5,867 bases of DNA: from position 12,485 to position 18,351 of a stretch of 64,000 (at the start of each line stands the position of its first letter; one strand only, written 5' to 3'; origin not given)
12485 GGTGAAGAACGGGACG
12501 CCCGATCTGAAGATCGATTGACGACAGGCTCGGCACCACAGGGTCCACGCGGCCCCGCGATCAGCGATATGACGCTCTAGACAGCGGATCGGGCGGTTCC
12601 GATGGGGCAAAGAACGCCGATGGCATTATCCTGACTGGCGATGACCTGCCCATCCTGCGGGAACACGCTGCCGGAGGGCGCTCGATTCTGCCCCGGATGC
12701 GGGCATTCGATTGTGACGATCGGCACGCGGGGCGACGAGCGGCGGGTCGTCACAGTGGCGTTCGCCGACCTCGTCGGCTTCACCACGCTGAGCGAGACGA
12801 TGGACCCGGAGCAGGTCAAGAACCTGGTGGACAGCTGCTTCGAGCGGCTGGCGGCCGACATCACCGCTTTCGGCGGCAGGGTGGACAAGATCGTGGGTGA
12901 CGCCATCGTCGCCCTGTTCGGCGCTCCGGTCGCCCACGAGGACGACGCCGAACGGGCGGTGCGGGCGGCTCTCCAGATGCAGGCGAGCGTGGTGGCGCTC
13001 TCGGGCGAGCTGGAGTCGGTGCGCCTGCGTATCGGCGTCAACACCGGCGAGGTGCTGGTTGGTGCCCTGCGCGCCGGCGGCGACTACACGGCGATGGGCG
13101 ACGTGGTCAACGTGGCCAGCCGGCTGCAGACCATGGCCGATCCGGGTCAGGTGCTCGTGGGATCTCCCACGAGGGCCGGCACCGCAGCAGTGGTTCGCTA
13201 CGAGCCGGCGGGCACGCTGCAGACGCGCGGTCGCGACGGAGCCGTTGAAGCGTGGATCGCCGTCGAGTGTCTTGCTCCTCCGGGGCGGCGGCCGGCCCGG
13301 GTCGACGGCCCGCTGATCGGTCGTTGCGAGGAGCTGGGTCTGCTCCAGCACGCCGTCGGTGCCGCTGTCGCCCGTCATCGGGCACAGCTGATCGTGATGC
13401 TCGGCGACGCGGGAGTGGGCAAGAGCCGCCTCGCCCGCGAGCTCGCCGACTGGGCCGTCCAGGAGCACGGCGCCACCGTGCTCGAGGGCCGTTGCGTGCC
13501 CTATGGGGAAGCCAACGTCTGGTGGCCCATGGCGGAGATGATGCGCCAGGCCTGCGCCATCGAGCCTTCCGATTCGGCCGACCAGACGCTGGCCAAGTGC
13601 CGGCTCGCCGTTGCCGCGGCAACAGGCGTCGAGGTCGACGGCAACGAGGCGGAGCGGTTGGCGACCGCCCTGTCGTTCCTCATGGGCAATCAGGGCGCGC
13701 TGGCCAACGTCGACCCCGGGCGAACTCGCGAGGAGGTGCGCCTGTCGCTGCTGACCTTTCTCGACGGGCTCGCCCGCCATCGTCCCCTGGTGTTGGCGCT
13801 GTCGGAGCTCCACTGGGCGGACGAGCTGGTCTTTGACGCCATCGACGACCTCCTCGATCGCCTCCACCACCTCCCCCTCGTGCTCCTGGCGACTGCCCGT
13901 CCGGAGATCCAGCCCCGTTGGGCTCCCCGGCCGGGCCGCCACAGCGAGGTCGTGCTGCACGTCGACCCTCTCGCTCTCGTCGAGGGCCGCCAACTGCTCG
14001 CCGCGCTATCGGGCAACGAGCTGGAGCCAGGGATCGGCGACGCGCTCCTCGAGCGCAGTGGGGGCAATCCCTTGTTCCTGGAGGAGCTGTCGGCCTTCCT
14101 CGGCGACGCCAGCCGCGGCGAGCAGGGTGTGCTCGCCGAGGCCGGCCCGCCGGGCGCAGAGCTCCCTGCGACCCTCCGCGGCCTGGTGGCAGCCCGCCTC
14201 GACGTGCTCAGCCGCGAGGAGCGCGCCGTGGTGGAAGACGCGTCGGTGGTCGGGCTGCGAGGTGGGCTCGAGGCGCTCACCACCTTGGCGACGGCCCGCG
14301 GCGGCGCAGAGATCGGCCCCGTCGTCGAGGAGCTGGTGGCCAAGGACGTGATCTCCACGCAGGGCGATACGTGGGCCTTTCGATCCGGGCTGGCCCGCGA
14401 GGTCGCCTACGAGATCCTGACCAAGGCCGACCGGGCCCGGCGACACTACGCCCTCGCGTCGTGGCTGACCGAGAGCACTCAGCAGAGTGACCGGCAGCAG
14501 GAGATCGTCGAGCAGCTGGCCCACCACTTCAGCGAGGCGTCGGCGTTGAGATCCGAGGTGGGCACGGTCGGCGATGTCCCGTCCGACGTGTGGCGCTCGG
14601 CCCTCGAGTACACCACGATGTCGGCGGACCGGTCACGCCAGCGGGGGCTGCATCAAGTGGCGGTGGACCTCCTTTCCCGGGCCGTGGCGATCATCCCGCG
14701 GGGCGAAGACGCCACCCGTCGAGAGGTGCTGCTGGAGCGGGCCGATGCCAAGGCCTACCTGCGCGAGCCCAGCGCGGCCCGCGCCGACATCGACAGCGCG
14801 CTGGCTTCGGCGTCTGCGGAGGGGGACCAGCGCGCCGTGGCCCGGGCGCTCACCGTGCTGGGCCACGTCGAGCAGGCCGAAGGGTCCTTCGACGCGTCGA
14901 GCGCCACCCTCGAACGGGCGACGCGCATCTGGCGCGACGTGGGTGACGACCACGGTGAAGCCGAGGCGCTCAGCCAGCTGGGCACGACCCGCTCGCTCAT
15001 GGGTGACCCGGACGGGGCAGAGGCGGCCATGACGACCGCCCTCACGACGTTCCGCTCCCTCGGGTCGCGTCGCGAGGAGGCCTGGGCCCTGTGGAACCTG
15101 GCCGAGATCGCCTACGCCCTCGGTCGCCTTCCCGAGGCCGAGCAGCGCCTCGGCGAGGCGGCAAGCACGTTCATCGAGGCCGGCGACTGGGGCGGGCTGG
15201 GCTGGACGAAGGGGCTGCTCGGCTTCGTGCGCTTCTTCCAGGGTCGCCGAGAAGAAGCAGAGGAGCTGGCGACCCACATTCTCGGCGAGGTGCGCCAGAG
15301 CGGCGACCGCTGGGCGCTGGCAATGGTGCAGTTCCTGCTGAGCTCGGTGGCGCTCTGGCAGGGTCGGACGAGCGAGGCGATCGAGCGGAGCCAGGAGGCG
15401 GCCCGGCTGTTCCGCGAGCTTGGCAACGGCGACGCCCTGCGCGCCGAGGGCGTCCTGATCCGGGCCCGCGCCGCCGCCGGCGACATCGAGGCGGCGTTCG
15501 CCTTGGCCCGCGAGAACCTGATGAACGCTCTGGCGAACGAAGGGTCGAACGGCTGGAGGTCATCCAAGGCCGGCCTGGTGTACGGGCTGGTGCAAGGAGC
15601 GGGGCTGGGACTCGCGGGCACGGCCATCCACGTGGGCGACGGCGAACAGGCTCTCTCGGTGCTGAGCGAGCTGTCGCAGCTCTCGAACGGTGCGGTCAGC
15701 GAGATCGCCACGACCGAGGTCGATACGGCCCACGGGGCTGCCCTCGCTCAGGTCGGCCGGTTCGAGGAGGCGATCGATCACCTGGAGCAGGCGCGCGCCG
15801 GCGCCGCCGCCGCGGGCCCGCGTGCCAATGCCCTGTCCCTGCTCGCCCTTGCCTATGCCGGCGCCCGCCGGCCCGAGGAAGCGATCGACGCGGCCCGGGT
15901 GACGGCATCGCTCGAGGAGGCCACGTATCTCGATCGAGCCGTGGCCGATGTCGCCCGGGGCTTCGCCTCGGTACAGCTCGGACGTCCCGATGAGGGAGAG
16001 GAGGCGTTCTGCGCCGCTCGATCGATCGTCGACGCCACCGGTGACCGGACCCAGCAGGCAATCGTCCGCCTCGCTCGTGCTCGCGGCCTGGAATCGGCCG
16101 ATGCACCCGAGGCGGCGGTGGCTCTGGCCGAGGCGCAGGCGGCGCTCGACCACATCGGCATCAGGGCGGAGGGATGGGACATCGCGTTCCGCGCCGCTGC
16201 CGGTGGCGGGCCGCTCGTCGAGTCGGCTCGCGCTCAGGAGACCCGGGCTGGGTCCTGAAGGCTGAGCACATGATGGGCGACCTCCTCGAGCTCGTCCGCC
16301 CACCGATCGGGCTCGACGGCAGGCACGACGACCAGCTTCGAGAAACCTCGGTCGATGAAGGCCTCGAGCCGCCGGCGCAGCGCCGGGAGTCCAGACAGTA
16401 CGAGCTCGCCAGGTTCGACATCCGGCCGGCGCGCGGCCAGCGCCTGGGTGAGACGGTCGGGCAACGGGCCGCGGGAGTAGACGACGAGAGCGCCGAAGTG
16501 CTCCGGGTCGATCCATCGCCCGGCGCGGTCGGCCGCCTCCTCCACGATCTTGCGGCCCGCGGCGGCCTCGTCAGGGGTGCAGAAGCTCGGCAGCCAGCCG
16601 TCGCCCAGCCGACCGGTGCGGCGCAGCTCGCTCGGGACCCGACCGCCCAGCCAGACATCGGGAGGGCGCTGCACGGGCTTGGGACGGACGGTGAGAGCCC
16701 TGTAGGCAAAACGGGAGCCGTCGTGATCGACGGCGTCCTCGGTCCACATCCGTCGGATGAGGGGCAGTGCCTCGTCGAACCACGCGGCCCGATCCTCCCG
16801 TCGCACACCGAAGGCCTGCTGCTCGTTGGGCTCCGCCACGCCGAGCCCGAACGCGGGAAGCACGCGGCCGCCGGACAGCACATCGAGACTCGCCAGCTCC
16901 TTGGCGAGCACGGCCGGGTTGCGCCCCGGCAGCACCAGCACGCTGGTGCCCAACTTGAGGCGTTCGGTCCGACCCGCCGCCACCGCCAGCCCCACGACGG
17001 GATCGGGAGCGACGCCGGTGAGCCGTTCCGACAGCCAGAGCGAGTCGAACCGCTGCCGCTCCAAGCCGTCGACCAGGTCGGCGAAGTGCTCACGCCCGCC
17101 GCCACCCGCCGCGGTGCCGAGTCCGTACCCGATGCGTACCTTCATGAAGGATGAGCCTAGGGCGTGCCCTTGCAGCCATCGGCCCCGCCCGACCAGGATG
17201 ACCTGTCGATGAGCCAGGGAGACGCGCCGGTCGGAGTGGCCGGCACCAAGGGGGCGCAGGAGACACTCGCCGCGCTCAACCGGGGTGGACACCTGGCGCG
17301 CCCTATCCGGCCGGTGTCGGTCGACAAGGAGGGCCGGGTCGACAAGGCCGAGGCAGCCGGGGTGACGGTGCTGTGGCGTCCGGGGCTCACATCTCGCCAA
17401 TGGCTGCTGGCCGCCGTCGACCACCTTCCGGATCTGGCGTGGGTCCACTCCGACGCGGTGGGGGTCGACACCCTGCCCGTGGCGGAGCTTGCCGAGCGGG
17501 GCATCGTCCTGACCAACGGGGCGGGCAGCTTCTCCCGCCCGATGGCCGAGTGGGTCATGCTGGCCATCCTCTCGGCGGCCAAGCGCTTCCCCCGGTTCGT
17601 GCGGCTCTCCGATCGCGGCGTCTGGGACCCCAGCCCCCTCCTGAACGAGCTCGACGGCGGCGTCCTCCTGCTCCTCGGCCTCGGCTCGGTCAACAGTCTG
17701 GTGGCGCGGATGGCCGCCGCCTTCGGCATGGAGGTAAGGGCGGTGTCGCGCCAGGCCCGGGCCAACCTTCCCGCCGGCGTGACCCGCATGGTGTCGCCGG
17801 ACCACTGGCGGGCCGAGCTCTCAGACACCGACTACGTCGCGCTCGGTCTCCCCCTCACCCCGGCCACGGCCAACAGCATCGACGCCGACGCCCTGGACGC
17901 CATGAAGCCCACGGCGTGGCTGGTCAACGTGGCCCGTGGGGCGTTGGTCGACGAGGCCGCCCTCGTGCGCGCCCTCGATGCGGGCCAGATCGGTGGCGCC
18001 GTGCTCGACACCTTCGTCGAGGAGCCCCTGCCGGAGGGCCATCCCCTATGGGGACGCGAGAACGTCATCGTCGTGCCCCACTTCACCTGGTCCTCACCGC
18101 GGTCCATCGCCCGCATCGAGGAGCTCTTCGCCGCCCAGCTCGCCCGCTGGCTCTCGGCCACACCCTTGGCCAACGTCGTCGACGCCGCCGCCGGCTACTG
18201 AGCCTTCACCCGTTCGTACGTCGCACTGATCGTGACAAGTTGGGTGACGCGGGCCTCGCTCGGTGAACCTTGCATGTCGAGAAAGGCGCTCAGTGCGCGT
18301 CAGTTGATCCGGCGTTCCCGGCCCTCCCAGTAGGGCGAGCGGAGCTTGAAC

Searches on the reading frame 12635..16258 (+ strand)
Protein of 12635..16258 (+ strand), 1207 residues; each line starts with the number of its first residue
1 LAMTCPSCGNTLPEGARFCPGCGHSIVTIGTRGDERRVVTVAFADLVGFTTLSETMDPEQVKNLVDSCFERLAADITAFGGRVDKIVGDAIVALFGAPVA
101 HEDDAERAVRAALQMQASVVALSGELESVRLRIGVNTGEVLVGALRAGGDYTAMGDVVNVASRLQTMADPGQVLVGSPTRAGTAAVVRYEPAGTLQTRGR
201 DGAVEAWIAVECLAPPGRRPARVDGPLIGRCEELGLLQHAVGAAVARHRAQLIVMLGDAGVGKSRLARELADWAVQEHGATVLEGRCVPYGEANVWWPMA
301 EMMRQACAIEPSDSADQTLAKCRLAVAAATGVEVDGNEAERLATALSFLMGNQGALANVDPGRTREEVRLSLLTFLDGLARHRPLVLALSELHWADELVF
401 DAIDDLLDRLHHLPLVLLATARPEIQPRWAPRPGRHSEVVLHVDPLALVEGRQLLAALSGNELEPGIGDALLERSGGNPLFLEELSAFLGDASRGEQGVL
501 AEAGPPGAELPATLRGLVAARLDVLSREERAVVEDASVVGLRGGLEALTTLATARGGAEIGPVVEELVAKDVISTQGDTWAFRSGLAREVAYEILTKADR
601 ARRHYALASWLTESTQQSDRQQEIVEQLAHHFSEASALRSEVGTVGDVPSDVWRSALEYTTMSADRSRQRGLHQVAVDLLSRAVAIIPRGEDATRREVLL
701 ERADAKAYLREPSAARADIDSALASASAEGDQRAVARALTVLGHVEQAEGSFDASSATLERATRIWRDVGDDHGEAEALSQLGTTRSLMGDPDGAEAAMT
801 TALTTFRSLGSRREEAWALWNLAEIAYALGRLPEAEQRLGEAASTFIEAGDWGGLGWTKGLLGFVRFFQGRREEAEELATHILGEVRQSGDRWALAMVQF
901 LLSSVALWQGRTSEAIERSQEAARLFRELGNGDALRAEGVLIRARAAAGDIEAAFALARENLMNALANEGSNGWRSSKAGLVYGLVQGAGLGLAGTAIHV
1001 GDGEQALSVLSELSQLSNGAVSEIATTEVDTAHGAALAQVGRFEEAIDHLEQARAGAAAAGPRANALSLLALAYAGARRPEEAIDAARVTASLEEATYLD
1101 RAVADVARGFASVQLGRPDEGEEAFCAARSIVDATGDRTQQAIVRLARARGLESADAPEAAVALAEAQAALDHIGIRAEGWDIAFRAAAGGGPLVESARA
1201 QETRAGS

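Call 14: search_protein_families(library=pfam, proteins=[window:12635-16258:+], max_evalue=0.001)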
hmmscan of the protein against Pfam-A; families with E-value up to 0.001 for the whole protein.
window:12635-16258:+ (1207 aa): 14 families
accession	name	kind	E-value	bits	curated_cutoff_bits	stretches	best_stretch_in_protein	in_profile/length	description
PF13424.12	TPR_12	-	4.6e-30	104.1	30.1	3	735-807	2-76/77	Tetratricopeptide repeat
PF00211.25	Guanylate_cyc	-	1.7e-23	83.6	21.9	1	38-201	8-174/183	Adenylate and Guanylate cyclase catalytic domain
PF13191.12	AAA_16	-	6e-19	69.6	32.6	1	226-417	1-166/167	AAA ATPase domain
PF00515.34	TPR_1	-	1.1e-08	34.9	27.8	0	1034-1053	8-27/34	Tetratricopeptide repeat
PF07719.23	TPR_2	-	1.7e-07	31.3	27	0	1034-1053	8-27/34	Tetratricopeptide repeat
PF13240.11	Zn_Ribbon_1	-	4.7e-07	29.8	25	1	5-25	2-22/23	zinc-ribbon domain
PF17874.7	TPR_MalT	-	5.8e-07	29.5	45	1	814-963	38-189/336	MalT-like TPR region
PF13181.12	TPR_8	-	1.5e-06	28.4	25.7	0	736-765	1-30/34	Tetratricopeptide repeat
PF13401.12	AAA_22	-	2.1e-06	28.5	27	1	248-420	3-123/130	AAA domain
PF14559.12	TPR_19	-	4.9e-06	27.2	25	1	790-842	5-51/68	Tetratricopeptide repeat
PF10571.15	UPF0547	-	3.5e-05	24.3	29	1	4-25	2-23/26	Uncharacterised protein family UPF0547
PF12773.13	DZR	-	0.00028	21.4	27.3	1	5-25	1-21/45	Double zinc ribbon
PF13248.11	Zn_ribbon_3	-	0.00047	20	27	1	4-24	4-24/26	zinc-ribbon domain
PF13432.12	TPR_16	-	0.00063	20.6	32.7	1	789-843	10-57/65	Tetratricopeptide repeat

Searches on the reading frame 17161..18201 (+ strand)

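Call 14: search_protein_families(library=pfam, proteins=[window:17161-18201:+], max_evalue=0.001)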
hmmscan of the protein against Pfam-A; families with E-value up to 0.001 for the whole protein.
window:17161-18201:+ (346 aa): 2 families
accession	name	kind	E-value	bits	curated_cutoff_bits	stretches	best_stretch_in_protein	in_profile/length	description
PF02826.25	2-Hacid_dh_C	-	7.7e-46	156.1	25.1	1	135-308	3-177/178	D-isomer specific 2-hydroxyacid dehydrogenase, NAD binding domain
PF00389.36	2-Hacid_dh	-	3.9e-09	36.7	24.6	1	86-340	56-133/134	D-isomer specific 2-hydroxyacid dehydrogenase, catalytic domain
